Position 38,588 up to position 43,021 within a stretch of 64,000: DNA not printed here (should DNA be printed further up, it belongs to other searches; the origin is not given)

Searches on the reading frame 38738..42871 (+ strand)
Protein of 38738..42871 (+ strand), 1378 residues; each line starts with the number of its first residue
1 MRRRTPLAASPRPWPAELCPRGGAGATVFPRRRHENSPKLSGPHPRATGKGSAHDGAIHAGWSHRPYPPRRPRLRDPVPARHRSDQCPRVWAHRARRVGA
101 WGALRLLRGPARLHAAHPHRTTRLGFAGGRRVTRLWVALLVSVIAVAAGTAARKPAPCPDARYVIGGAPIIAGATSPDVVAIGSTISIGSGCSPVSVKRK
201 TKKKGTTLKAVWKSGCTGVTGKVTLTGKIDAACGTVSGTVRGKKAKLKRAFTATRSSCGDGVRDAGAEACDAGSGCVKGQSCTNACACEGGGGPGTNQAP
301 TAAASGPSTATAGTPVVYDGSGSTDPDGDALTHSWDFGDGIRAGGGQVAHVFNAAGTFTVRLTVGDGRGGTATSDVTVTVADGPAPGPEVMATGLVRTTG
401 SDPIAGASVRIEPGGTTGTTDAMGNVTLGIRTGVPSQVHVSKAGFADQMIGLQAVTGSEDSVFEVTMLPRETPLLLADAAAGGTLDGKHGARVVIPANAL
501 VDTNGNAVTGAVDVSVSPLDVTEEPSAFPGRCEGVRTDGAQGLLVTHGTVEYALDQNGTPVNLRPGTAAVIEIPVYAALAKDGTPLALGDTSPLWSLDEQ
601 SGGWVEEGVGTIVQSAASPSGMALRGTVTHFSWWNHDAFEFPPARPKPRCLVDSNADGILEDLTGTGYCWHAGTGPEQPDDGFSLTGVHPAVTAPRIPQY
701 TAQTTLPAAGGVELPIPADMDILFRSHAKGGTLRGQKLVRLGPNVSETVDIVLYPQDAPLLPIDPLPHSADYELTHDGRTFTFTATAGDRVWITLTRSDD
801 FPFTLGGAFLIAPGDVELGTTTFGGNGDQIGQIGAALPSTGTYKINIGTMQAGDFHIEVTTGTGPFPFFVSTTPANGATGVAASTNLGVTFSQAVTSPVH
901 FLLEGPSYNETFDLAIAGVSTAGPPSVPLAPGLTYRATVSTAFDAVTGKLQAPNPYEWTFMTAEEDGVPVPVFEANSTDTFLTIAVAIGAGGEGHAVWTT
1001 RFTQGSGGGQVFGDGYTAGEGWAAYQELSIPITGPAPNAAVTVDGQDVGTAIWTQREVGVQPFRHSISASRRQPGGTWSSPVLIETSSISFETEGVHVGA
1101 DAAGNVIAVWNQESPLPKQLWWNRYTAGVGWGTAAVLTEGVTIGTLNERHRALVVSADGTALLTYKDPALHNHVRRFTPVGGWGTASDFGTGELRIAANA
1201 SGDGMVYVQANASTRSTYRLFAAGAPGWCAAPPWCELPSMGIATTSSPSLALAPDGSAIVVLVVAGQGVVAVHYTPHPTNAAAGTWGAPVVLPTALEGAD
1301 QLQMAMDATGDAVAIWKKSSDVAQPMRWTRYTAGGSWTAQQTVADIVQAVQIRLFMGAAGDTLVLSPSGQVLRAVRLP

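Call 74: search_protein_families(library=pfam, proteins=[window:38738-42871:+], max_evalue=0.0001)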
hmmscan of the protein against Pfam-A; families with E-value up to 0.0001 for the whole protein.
window:38738-42871:+ (1378 aa): 5 families
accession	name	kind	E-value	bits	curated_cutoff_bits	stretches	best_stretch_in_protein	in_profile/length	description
PF18911.6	PKD_4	-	6.4e-22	77.9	27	1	297-380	1-85/85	PKD domain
PF00801.26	PKD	-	1.4e-11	44.7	23.5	1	303-374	5-75/80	PKD domain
PF13205.12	Big_5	-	8.6e-11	42.9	23.6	1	867-962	5-105/105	Bacterial Ig-like domain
PF22352.2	K319L-like_PKD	-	1.2e-05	25.7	27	1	311-380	8-84/84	K319L-like, PKD domain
PF17963.7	Big_9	-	7.1e-05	24.1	23.6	1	297-379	1-89/89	Bacterial Ig domain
